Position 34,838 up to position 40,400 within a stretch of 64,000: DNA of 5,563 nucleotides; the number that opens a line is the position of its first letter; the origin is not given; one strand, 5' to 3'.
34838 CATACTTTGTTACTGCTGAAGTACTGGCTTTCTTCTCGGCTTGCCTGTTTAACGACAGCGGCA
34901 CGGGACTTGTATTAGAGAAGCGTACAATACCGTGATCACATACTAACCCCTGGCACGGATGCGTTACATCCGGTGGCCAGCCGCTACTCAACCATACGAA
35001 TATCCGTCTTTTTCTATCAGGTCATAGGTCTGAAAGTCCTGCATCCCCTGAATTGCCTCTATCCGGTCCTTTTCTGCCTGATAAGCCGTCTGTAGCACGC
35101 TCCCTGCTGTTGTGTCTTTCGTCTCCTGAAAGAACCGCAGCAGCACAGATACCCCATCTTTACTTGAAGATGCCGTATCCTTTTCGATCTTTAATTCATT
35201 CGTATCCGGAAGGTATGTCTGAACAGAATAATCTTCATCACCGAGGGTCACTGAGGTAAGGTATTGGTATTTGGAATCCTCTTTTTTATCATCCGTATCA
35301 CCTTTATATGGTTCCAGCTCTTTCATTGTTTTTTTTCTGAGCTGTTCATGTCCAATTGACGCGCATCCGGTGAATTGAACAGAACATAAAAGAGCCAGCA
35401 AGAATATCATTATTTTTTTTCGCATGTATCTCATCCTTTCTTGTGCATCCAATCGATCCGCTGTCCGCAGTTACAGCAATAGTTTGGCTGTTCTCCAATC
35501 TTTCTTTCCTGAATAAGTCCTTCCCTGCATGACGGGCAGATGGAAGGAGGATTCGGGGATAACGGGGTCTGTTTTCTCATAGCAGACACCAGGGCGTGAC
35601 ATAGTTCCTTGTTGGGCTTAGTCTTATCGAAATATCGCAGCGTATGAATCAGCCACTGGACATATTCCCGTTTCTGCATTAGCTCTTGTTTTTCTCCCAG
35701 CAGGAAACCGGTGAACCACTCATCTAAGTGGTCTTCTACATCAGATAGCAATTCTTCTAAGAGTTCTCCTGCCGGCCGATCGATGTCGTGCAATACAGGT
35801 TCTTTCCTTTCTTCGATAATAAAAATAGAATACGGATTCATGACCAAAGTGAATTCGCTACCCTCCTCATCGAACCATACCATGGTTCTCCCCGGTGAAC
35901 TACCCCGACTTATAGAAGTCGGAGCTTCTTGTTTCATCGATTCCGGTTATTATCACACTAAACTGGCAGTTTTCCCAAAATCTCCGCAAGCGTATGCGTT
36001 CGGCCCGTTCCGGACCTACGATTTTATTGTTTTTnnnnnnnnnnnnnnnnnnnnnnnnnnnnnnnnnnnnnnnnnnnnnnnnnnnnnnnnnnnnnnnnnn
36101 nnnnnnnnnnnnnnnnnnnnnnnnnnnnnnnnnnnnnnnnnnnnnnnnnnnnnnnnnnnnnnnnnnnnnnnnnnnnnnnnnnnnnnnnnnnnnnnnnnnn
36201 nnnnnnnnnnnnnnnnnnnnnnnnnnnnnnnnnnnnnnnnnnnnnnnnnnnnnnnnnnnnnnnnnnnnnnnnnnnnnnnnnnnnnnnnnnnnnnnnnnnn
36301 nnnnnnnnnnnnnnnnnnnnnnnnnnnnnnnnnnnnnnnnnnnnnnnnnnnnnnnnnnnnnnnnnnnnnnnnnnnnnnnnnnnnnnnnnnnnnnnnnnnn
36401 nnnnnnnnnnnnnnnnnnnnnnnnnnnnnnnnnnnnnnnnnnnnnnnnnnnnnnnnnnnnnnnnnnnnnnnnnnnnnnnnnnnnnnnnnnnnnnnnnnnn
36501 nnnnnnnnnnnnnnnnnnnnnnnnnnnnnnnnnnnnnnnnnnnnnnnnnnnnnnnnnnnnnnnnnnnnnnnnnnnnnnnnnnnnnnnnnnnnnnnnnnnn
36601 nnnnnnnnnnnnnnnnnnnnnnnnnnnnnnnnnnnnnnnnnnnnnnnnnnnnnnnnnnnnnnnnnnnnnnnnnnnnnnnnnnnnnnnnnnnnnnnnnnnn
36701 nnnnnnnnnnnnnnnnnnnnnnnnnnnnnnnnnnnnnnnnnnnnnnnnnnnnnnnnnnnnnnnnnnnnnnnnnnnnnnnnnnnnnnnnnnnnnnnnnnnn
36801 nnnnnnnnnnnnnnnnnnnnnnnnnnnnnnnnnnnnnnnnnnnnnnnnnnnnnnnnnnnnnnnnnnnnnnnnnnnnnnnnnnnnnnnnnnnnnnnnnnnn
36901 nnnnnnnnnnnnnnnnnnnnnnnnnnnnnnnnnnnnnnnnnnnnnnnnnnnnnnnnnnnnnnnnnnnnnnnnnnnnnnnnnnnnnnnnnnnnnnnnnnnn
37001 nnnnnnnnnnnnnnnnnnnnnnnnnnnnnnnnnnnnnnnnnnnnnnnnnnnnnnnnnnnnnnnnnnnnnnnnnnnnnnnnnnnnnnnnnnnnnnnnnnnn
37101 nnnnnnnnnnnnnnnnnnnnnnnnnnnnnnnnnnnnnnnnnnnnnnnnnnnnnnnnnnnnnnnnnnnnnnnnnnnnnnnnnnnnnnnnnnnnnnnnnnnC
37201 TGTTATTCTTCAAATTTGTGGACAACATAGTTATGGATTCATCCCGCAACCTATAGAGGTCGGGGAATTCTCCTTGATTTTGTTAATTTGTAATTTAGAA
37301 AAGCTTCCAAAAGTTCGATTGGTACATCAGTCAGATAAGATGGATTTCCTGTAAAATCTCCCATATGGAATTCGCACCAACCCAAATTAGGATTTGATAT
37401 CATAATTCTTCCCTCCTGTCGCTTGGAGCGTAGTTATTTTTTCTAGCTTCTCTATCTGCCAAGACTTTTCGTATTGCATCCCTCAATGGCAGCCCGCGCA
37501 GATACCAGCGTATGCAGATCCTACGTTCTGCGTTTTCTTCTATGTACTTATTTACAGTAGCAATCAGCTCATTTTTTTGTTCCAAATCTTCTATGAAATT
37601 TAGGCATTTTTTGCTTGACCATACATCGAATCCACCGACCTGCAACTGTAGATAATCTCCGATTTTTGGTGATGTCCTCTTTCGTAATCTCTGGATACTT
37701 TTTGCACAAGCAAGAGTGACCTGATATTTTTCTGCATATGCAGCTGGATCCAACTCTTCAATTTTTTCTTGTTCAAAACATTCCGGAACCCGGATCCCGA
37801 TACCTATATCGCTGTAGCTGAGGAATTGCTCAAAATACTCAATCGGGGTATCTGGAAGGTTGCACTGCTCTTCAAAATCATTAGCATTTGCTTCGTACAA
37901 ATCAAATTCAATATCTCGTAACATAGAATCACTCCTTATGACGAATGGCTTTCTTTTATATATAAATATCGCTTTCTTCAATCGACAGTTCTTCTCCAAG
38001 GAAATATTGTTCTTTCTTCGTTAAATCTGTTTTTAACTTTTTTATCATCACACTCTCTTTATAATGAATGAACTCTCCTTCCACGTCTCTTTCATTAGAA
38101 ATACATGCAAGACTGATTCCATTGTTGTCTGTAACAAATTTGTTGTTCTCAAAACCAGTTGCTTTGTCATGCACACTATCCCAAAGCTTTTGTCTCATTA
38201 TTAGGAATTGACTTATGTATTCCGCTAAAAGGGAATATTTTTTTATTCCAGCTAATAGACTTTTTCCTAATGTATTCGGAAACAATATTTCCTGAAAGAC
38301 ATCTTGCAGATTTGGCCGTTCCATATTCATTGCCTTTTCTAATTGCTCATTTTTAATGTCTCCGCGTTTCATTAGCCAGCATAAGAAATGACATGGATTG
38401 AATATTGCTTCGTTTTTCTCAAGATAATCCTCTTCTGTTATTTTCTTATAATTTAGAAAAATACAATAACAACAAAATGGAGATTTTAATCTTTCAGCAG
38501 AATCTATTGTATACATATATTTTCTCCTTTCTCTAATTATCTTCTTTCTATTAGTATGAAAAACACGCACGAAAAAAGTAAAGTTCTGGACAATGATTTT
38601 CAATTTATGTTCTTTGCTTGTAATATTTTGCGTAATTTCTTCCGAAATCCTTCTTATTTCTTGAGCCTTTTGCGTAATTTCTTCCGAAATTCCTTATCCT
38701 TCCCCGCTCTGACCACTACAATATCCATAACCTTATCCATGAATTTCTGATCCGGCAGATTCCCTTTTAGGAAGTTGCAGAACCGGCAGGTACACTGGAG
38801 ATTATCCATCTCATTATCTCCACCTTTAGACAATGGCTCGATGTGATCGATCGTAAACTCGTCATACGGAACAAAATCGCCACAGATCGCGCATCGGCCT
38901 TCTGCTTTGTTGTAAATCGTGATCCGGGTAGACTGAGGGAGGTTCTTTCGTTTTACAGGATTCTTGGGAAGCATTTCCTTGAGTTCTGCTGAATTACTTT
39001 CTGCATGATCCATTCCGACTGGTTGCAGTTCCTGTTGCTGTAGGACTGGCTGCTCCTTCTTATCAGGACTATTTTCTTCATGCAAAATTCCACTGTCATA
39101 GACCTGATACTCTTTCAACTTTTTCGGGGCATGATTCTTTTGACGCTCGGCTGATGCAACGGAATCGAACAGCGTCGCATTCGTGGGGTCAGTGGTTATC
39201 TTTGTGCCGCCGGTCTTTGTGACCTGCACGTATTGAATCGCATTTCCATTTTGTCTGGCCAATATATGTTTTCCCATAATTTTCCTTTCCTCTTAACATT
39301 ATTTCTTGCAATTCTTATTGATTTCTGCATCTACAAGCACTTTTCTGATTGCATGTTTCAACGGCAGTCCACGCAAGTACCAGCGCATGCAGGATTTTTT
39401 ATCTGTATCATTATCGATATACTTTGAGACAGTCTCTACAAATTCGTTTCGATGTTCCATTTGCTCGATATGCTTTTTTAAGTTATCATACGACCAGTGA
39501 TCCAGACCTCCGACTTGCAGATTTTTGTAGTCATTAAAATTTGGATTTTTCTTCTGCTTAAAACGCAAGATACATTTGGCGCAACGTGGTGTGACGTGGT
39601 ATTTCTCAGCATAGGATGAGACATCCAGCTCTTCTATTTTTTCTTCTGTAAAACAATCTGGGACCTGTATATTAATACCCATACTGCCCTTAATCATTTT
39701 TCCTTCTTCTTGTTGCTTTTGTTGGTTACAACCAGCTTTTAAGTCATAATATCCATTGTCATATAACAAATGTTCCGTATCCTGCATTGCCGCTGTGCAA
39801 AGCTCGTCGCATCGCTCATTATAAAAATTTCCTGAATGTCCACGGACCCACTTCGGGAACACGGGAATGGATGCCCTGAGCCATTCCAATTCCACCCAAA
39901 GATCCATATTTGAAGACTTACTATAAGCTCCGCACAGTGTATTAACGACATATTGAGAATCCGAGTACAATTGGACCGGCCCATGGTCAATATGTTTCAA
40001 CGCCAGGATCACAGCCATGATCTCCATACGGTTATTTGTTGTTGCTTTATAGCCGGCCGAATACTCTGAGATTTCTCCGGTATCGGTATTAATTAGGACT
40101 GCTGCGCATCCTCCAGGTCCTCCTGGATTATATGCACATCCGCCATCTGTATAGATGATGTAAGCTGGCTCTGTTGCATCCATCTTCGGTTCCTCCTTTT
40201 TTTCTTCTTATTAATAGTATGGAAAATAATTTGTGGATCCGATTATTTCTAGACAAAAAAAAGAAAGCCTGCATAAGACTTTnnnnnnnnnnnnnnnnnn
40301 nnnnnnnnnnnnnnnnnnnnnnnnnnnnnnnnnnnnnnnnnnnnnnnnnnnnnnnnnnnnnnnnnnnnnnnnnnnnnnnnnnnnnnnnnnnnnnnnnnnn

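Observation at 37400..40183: RNase HI fused to an unknown C-terminal domain that is duplicated as a stand-alone gene, flanking an HNH endonuclease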

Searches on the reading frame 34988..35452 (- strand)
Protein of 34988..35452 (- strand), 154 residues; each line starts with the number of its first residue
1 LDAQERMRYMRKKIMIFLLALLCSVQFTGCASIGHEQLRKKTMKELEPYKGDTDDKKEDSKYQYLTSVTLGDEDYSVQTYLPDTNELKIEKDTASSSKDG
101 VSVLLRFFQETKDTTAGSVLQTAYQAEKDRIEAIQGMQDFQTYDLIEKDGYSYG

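Call 6: search_protein_families(library=pfam, proteins=[window:34988-35452:-], max_evalue=0.01)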
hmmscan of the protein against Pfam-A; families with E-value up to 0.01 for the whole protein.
window:34988-35452:- (154 aa): 0 families

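Call 7: search_protein_families(library=phrogs, proteins=[window:34988-35452:-], max_evalue=0.01)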
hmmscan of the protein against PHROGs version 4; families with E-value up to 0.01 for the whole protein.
window:34988-35452:- (154 aa): 1 family
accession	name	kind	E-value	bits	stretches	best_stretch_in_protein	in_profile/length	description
phrog_19364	-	unknown function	0.0024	18.3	1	13-140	4-131/249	-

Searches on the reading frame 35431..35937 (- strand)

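Call 6: search_protein_families(library=pfam, proteins=[window:35431-35937:-], max_evalue=0.01)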
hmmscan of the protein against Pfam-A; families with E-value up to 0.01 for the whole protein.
window:35431-35937:- (168 aa): 0 families

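Call 7: search_protein_families(library=phrogs, proteins=[window:35431-35937:-], max_evalue=0.01)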
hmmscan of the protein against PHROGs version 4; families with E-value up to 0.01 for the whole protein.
window:35431-35937:- (168 aa): 2 families
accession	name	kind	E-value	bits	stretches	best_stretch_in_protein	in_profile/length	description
phrog_10714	-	unknown function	0.00051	21.2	1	132-166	74-104/109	-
phrog_27132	-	unknown function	0.0021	19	1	131-163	27-57/78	-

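Call 84: search_protein_families(library=padloc, proteins=[window:35431-35937:-], max_evalue=0.01)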
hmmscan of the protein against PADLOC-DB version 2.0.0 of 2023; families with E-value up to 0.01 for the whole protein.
window:35431-35937:- (168 aa): 0 families

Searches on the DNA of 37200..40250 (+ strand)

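Call 9: search_dna_similar(query=window:37200-40250:+, collection=phages, mode=distant)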
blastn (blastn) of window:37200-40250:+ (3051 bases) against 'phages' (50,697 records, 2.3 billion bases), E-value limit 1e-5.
Records with a match: 1; places in all: 1; records where one place covers at least 80% of the query: 0.
Best place of each record, by identity: 60-80% 1.
By first word of the organism name: Bacteriophage 1.
By host as written in the record: - 1.
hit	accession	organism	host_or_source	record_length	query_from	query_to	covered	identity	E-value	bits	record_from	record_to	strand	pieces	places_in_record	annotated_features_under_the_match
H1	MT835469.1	Bacteriophage sp.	human fecal samples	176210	893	1092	7%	70.3%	7e-15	90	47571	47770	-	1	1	record has no annotation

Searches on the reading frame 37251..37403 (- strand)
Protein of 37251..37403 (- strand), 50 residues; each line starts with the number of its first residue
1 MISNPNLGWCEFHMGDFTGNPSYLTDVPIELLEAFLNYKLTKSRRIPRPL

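Call 6: search_protein_families(library=pfam, proteins=[window:37251-37403:-], max_evalue=0.01)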
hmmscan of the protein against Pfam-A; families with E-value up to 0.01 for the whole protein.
window:37251-37403:- (50 aa): 0 families

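Call 7: search_protein_families(library=phrogs, proteins=[window:37251-37403:-], max_evalue=0.01)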
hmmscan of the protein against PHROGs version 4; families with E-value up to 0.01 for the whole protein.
window:37251-37403:- (50 aa): 0 families
